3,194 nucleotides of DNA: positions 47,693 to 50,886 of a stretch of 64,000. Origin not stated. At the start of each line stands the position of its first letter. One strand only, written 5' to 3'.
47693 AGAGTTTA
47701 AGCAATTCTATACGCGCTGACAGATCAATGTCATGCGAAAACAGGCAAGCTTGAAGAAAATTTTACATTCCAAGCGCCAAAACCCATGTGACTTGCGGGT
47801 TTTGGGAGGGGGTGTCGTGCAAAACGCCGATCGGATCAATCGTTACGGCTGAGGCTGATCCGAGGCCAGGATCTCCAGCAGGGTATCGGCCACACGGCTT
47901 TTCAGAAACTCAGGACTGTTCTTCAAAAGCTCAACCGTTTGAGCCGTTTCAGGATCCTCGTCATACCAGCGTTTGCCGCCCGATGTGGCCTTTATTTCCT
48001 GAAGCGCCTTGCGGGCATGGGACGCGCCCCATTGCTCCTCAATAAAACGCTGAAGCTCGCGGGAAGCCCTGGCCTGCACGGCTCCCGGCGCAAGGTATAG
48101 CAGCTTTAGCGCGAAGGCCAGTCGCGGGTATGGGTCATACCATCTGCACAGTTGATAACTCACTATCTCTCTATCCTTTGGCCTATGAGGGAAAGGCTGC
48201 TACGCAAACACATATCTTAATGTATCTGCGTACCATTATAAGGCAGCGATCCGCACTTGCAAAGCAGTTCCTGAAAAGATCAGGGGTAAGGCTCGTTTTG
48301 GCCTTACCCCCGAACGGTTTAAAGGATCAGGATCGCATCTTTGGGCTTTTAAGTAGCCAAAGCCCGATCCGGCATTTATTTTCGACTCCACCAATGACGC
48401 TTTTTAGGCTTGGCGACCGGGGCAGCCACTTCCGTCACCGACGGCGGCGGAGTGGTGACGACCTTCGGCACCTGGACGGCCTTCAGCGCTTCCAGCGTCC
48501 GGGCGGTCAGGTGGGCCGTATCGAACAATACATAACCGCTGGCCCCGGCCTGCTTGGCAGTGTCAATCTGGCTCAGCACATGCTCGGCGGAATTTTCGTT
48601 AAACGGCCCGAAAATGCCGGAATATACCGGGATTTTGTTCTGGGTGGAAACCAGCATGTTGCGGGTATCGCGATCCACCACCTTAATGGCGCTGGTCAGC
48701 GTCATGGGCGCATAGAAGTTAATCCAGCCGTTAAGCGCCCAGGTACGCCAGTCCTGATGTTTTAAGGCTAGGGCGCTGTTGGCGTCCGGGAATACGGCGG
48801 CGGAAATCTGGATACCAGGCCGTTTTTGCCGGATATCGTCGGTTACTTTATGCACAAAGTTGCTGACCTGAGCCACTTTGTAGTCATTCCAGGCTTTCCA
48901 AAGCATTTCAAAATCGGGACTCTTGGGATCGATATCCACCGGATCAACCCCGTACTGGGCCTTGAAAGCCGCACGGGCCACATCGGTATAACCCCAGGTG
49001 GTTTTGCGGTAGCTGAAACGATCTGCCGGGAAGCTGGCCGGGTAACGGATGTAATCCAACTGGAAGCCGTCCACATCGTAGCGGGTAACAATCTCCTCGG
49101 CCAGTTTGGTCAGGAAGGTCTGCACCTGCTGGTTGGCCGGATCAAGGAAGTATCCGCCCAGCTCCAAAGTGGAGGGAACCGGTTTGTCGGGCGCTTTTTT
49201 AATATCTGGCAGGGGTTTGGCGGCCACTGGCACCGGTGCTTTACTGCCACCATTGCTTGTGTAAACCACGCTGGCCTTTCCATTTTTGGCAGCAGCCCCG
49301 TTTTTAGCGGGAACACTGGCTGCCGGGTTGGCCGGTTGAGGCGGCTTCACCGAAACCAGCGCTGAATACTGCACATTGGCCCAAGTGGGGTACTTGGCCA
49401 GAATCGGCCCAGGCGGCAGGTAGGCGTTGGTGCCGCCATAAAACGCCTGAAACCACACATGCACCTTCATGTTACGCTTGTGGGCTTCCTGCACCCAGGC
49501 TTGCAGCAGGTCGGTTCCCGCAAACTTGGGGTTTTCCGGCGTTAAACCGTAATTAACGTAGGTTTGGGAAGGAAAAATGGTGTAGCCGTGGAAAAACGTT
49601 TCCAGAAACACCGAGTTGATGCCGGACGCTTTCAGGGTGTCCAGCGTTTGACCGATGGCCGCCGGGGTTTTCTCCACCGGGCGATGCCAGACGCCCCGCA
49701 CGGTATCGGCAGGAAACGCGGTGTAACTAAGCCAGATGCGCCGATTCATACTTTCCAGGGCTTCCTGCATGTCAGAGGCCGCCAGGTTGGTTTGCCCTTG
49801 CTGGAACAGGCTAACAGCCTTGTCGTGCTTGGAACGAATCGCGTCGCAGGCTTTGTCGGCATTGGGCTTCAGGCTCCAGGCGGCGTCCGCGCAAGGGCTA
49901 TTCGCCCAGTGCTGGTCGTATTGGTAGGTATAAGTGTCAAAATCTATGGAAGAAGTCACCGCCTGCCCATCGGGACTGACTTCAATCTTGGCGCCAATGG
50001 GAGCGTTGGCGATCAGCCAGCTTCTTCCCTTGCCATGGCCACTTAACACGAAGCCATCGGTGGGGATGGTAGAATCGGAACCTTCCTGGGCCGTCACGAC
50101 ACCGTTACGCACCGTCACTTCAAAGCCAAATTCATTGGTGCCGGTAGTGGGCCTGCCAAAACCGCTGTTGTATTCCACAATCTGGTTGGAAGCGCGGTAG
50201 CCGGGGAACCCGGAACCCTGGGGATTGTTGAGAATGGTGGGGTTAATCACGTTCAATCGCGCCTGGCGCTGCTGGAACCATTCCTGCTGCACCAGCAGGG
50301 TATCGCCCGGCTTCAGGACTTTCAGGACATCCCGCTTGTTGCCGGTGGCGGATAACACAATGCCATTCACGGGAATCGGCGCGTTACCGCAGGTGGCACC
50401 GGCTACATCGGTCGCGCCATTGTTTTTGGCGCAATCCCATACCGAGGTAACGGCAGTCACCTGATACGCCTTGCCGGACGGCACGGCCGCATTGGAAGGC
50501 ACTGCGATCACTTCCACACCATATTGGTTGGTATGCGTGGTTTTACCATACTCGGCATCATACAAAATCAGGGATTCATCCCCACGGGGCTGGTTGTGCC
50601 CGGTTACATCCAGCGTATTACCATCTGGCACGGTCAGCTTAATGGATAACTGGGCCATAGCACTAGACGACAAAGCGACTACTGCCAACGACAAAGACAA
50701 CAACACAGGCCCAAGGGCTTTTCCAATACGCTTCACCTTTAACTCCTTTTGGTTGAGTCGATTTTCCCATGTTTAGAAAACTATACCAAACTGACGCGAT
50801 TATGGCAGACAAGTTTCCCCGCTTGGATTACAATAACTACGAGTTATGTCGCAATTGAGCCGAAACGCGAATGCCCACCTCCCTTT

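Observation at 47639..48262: Self-contained transcript whose 3' end can pair with its own RBS and start codon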

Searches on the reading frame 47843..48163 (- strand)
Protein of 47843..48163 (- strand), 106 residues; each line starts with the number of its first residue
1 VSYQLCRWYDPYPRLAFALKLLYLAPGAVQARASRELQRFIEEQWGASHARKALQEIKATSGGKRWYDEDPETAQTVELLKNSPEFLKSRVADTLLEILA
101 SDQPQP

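Call 7: search_protein_families(library=pfam, proteins=[window:47843-48163:-], max_evalue=0.1)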
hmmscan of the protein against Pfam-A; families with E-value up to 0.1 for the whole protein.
window:47843-48163:- (106 aa): 0 families

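Call 12: find_homologous_proteins(query=window:47843-48163:-, max_evalue=0.01)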
Query window:47843-48163:- (106 aa): 75 proteins with E <= 0.01 among 78 candidates.
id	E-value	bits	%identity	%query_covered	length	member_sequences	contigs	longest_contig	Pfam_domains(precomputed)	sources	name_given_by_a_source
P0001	3.8e-64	231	100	100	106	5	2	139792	-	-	-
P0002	1.5e-58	213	93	100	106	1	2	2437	-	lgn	-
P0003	9.2e-53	195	87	96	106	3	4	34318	-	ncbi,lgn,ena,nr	ncbi:MAG: hypothetical protein K0Q50_2848 [Vampirovibrio sp.]|nr:hypothetical protein [Vampirovibrio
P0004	5.8e-51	189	81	97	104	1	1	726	-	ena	-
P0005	8.1e-51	188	84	96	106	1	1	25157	-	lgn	-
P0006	4.7e-49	183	82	95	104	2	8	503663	-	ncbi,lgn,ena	-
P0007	3.6e-48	180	78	97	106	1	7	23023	-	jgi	jgi:hypothetical protein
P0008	5.6e-47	176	77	98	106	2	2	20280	-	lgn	-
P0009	7.0e-47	176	77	98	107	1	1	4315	-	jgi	jgi:hypothetical protein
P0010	1.4e-46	175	79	97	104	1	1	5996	-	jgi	jgi:hypothetical protein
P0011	6.3e-46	173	76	97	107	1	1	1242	-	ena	-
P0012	7.8e-46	172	75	97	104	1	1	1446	-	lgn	-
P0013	6.3e-45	169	76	95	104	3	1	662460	-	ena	-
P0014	1.2e-43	165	76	93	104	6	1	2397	-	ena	-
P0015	1.2e-43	165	74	95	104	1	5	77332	-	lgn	-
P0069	1.7e-18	85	45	94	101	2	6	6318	-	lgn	-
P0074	1.0e-15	76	44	89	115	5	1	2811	-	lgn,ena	-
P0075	6.5e-11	60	40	95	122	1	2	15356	-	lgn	-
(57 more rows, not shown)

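Call 15: find_related_loci(query=A1, collection=genome_contigs, flank=2500)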
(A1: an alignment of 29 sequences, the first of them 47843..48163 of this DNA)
Query A1 (106 aa) in genome_contigs; peptide patterns used: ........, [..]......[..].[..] (x = any residue, [..] = any of these).
33 stretches matched a pattern; 18 encode a relative of the query (tblastn E <= 1e-3); 18 distinct loci.
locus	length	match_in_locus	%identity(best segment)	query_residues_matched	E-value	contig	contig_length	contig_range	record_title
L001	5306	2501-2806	86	1-102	4e-58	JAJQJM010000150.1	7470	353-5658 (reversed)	MAG: Vampirovibrio sp. isolate C_No_T20_B_bin.46 scaffold_9575, whole genome shotgun sequence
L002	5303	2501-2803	81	1-101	5e-54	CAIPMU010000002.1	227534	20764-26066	MAG: Vampirovibrio chlorellavorus isolate Umea1_bin-2013 genome assembly, contig: bin-2013:02/20, whole genome shotgun s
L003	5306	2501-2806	66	1-102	6e-46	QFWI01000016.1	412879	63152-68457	MAG: Vampirovibrio chlorellavorus isolate Vc_AZ_2 Contig16, whole genome shotgun sequence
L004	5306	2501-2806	66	1-102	6e-46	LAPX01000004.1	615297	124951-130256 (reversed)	Vampirovibrio chlorellavorus isolate NCIMB 11383 contig_4, whole genome shotgun sequence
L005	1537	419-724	66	1-102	9e-47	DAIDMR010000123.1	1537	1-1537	MAG TPA_asm: Vampirovibrio sp. isolate clean456 k141_497826, whole genome shotgun sequence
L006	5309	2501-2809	68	1-102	2e-44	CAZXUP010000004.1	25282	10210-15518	MAG TPA_asm: uncultured Vampirovibrionales bacterium isolate SRP344714_co2_442 genome assembly, contig: NODE_4956_length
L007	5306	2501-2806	67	1-102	1e-43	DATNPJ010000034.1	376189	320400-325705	MAG TPA_asm: Coleofasciculaceae cyanobacterium isolate SMAG_U16478 k141_519557, whole genome shotgun sequence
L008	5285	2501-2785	66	1-102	8e-41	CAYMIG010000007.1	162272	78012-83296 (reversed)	MAG TPA_asm: uncultured Vampirovibrionales bacterium isolate SRP290908_co2_77 genome assembly, contig: NODE_69_length_16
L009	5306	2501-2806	62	1-102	2e-40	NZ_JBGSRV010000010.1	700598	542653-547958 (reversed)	MAG: Vampirovibrio sp. isolate JTS-AC367 k141_2988760, whole genome shotgun sequence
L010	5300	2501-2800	55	1-99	2e-32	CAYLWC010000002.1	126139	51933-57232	MAG TPA_asm: uncultured Vampirovibrionales bacterium isolate SRP144015_co1_126 genome assembly, contig: NODE_75_length_1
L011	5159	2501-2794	44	3-100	2e-25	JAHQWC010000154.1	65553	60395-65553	MAG: Vampirovibrio sp. isolate MAG.114 Posi_114-P74199, whole genome shotgun sequence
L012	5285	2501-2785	46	1-100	1e-24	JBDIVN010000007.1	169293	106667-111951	MAG: Vampirovibrionales bacterium isolate Bin_14 NODE_65_length_169293_cov_8.967996, whole genome shotgun sequence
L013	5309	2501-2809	45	2-106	5e-24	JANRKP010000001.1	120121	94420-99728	MAG: Candidatus Melainabacteria bacterium isolate bins.493 k141_5168458, whole genome shotgun sequence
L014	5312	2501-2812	43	1-100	2e-20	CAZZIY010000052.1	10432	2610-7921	MAG TPA_asm: uncultured Vampirovibrionales bacterium isolate SRP124364_co1_423 genome assembly, contig: NODE_7418_length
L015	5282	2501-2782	39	1-99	4e-19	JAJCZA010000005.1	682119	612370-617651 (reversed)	MAG: Vampirovibrionales bacterium isolate OFTM381 OFTM381_4, whole genome shotgun sequence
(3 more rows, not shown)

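Call 32: predict_structure(alignment_id=A1)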
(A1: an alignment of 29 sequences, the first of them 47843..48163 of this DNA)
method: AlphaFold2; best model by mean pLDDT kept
length: 106 residues; sequences in the alignment: 29
mean_pLDDT: 73.5   pTM: 0.57
mean pLDDT of the five models: 73.5, 69.4, 66.2, 65.7, 64.3
residues with pLDDT >= 90: 0; 70-90: 71; 50-70: 29; < 50: 6
segments of 3 or more residues with pLDDT < 50: 1-4
pLDDT, mean of each block of 10 residues (from residue 1): 56 83 82 83 74 64 62 76 80 85 57
secondary structure, 60 per line:
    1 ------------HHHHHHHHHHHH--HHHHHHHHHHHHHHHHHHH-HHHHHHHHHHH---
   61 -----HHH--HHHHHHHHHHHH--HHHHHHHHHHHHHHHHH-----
elements in order: H13-24 H27-45 H47-57 H71-82 H85-101

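Call 39: fold_search(model_id=the predicted structure, library=pdb)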
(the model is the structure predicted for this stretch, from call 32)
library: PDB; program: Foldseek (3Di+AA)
matches with E <= 10: 66; with E <= 0.001: 0
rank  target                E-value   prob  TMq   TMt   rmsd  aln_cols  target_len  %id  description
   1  1z77                  2.2e+00  0.10  0.27  0.16  13.3        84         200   17  Crystal structure of transcriptional regulator protein from Thermotoga maritima. (released 2005-05-10)
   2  8p50_A                2.3e+00  0.06  0.26  0.04  11.0       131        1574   20  Photorhabdus luminescens Makes caterpillars floppy (Mcf) toxin with the C-terminal deletion in complex with Arf3 (released 2023-11-01)
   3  4cs7_C                2.7e+00  0.07  0.25  0.17  12.4       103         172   14  Crystal structure of the asymmetric human metapneumovirus M2-1 tetramer, form 1 (released 2014-05-28)
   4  8p52                  2.7e+00  0.06  0.27  0.02  11.1       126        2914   17  Photorhabdus luminescens Makes caterpillars floppy (Mcf) toxin (released 2023-11-01)
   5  4cs9_A                3.1e+00  0.06  0.25  0.18  12.5       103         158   14  Crystal structure of the asymmetric human metapneumovirus M2-1 tetramer bound to adenosine monophosphate (released 2014-05-28)
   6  4cs7_A                3.1e+00  0.06  0.25  0.18  12.5       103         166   14  Crystal structure of the asymmetric human metapneumovirus M2-1 tetramer, form 1 (released 2014-05-28)
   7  3aoi_X                3.2e+00  0.06  0.20  0.15  11.8        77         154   23  RNA polymerase-Gfh1 complex (Crystal type 2) (released 2010-12-08)
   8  4csa_C                3.4e+00  0.06  0.25  0.18  12.4       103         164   14  Crystal structure of the asymmetric human metapneumovirus M2-1 tetramer bound to a DNA 4-mer (released 2014-05-28)
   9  8dz8_A                3.4e+00  0.05  0.23  0.24  13.2        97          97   18  Neoleukin 4, a de novo designed IL-4 mimetic (released 2023-03-29)
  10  1zkg_B                3.6e+00  0.08  0.28  0.16  13.5        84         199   17  Crystal structure of Transcriptional regulator, TETR family (tm1030) from Thermotoga maritima at 2.30 A resolution (released 2005-07-26)
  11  8hdu_D                3.6e+00  0.07  0.27  0.19  12.7       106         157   19  De novo design cavitated protein without predefined topology (released 2023-01-18)
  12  9k7x_D                3.8e+00  0.06  0.22  0.25  11.2        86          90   15  Crystal structure of designed calcium-induced homotrimer C3-Ca1-DN*3-20 (released 2025-10-29)
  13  3aoh_X                3.8e+00  0.06  0.19  0.14  12.0        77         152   23  RNA polymerase-Gfh1 complex (Crystal type 1) (released 2010-12-08)
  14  8dz8_B                4.1e+00  0.05  0.24  0.27  13.0        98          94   18  Neoleukin 4, a de novo designed IL-4 mimetic (released 2023-03-29)
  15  4csa_A                4.1e+00  0.05  0.25  0.18  12.7       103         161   14  Crystal structure of the asymmetric human metapneumovirus M2-1 tetramer bound to a DNA 4-mer (released 2014-05-28)
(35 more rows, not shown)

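Call 46: search_protein_representatives(alignment_id=A1)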
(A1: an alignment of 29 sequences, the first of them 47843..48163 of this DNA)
Query: 29 sequences, 105 profile positions. Proteins with E-value up to 0.001 (for the whole library): 160; up to 1e-10: 30; up to 1e-30: 3. The best 150 are listed.
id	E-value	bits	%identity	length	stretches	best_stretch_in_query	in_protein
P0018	7.1e-45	167.8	-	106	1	1-103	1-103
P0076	5.9e-34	132.7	-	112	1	1-102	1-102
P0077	4.8e-33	129.8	-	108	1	1-103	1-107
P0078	9.5e-28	112.8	-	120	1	1-103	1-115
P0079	2.7e-27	111.3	-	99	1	2-100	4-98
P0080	9.1e-26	106.4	-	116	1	1-103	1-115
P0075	1.0e-25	106.3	-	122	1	1-101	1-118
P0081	2.5e-25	105.0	-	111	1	2-103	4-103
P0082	8.1e-25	103.3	-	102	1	1-102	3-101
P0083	1.0e-23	99.8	-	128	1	1-102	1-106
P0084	1.7e-23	99.1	-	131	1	1-102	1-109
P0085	1.2e-22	96.3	-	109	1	1-103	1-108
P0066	4.7e-20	88.0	-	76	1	29-103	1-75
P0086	7.6e-20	87.4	-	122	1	2-102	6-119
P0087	2.6e-19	85.7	-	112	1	4-101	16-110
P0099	7.1e-12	61.7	-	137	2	6-103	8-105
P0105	4.6e-10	55.9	-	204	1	4-99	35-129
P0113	7.3e-09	52.0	-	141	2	4-52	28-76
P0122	1.7e-07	47.6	-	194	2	3-98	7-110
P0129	6.9e-07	45.7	-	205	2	7-98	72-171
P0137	1.1e-06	45.1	-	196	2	7-80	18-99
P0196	2.7e-04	37.4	-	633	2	53-101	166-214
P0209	4.3e-04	36.7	-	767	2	50-102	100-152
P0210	4.4e-04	36.7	-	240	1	6-78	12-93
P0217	5.6e-04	36.4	-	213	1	7-99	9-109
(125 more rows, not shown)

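Call 47: search_protein_families(library=pfam, proteins=[P0099, P0105, P0113, P0122, P0129, P0137, P0196, P0209, P0210, P0217], max_evalue=0.01)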
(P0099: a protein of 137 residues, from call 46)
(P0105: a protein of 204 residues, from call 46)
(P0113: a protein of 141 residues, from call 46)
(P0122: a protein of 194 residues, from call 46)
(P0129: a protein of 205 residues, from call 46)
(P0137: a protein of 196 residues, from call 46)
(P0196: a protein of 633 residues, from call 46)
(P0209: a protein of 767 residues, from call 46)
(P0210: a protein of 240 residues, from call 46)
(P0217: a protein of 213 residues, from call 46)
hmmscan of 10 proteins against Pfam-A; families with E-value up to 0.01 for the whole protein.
P0099 (137 aa): 1 family
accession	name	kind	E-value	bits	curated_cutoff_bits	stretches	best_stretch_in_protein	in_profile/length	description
PF10118.14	Metal_hydrol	-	0.0081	16.3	33.2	0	5-53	12-61/247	Predicted metal-dependent hydrolase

P0105 (204 aa): 0 families

P0113 (141 aa): 0 families

P0122 (194 aa): 0 families

P0129 (205 aa): 0 families

P0137 (196 aa): 0 families

P0196 (633 aa): 7 families
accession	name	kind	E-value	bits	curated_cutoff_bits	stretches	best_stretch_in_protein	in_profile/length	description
PF00498.31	FHA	-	9e-12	45.7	20.7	1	25-87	2-67/67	FHA domain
PF12773.13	DZR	-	2.5e-08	34.4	27.3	1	232-286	1-45/45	Double zinc ribbon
PF00069.31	Pkinase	-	1.7e-06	28.1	31.7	1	350-547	14-212/263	Protein kinase domain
PF14803.11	Zn_ribbon_Nudix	-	3.3e-05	24.2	25.6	1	244-276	1-33/34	Nudix N-terminal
PF16697.10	Yop-YscD_cpl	-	4.4e-05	24.1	33.2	1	7-88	2-85/94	Inner membrane component of T3SS, cytoplasmic domain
PF13240.11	Zn_Ribbon_1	-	0.00026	21.1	25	2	232-252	2-22/23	zinc-ribbon domain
PF10571.15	UPF0547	-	0.0065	17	29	1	266-290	1-25/26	Uncharacterised protein family UPF0547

P0209 (767 aa): 8 families
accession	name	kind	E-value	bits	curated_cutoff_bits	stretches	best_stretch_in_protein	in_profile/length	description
PF13308.11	YARHG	-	1.2e-16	60.9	27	1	503-582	4-85/85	YARHG domain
PF12773.13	DZR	-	4.3e-15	56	27.3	2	324-370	1-45/45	Double zinc ribbon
PF00498.31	FHA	-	4.3e-09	37.1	20.7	1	25-87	2-67/67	FHA domain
PF13240.11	Zn_Ribbon_1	-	4.9e-08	33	25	0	352-371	2-21/23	zinc-ribbon domain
PF16697.10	Yop-YscD_cpl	-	1.4e-07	32.1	33.2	1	8-88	3-85/94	Inner membrane component of T3SS, cytoplasmic domain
PF13248.11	Zn_ribbon_3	-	0.00066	19.5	27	0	265-289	2-26/26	zinc-ribbon domain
PF23455.1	DUF7129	-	0.00091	19.4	30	0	338-356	14-34/45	Domain of unknown function (DUF7129)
PF08239.17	SH3_3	-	0.0067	17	27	1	657-697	12-53/54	Bacterial SH3 domain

P0210 (240 aa): 0 families

P0217 (213 aa): 0 families

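Call 48: find_encoding_contigs(protein=P0075, flank=3000, max_places=2)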
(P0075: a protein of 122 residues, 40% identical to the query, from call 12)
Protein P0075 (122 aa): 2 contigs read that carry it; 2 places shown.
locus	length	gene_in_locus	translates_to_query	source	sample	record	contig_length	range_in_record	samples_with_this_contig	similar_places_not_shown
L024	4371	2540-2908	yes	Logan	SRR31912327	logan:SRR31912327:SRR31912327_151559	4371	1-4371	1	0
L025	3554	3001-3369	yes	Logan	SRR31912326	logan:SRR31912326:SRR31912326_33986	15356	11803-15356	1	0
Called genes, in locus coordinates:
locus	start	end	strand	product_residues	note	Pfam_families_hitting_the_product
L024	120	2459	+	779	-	PF02638:GHL10, PF13200:DUF4015 (faint)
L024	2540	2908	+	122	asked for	-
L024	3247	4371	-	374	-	?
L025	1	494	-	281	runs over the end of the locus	PF04055:Radical_SAM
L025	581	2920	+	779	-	PF02638:GHL10, PF13200:DUF4015 (faint)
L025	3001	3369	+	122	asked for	-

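Call 49: find_encoding_contigs(protein=P0069, flank=3000, max_places=2)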
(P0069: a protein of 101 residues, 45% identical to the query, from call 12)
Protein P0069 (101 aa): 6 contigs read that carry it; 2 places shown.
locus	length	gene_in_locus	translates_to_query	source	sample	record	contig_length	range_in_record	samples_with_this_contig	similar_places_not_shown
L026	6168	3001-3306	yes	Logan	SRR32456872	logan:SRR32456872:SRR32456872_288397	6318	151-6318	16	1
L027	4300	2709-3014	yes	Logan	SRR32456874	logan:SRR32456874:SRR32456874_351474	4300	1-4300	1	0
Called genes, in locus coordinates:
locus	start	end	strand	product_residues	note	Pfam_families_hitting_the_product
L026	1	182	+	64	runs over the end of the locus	-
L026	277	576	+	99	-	PF15781:ParE-like_toxin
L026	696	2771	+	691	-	PF02638:GHL10, PF13200:DUF4015 (faint)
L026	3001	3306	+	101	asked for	-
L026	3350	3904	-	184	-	-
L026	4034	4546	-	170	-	-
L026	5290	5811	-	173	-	-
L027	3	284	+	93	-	?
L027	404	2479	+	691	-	PF02638:GHL10, PF13200:DUF4015 (faint)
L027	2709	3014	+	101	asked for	-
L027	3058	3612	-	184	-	-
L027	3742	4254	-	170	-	-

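Call 50: find_encoding_contigs(protein=P0074, flank=3000, max_places=2)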
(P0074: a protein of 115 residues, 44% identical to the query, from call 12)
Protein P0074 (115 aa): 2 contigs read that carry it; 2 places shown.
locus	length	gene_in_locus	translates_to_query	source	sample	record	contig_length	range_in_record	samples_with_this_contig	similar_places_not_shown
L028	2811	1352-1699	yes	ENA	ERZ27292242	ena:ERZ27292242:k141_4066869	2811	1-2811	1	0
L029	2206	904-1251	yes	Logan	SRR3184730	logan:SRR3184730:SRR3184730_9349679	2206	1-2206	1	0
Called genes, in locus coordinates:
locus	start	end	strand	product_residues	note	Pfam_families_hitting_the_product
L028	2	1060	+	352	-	?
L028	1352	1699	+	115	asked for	-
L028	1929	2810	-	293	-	?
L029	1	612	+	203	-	?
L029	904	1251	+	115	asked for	-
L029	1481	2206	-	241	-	?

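Call 70: search_protein_families(library=ncbifam, proteins=[window:47843-48163:-], max_evalue=1)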
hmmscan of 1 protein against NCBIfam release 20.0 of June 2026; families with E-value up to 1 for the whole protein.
window:47843-48163:- (106 aa): 0 families

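Call 71: search_solved_structures(query=A1, max_evalue=1)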
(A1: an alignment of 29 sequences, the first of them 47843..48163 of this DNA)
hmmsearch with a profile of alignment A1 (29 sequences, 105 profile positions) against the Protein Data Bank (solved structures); distinct sequences matched with E-value up to 1: 3.
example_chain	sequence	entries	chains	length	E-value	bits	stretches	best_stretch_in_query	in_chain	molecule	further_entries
4y6w_A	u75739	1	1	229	0.059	16.9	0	32-83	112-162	NaB(AB)3ACb - light chain TPR-like repeats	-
3gty_X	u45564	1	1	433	0.94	13.1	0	36-103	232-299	Trigger factor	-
3gu0_A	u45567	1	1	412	1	13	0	37-103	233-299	Trigger factor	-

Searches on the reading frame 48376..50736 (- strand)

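Call 7: search_protein_families(library=pfam, proteins=[window:48376-50736:-], max_evalue=0.1)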
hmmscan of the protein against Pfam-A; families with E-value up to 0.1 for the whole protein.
window:48376-50736:- (786 aa): 6 families
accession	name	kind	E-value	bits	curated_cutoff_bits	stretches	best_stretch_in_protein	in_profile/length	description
PF02638.21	GHL10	-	2.8e-29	102.6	27.9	2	530-682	130-263/311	Glycosyl hydrolase-like 10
PF13200.12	DUF4015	-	6.4e-08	32.5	27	1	529-652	113-198/313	Putative glycosyl hydrolase domain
PF14871.12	GHL6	-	1.8e-05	25.4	35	1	364-458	5-85/132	Hypothetical glycosyl hydrolase 6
PF13199.12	Glyco_hydro_66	-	0.04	13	23.7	0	520-566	216-262/546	Glycosyl hydrolase family 66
PF14883.12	GHL13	-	0.071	12.6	27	0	612-676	187-249/324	Hypothetical glycosyl hydrolase family 13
PF16373.10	DUF4985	-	0.097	13.5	39.3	0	697-745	58-105/114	Domain of unknown function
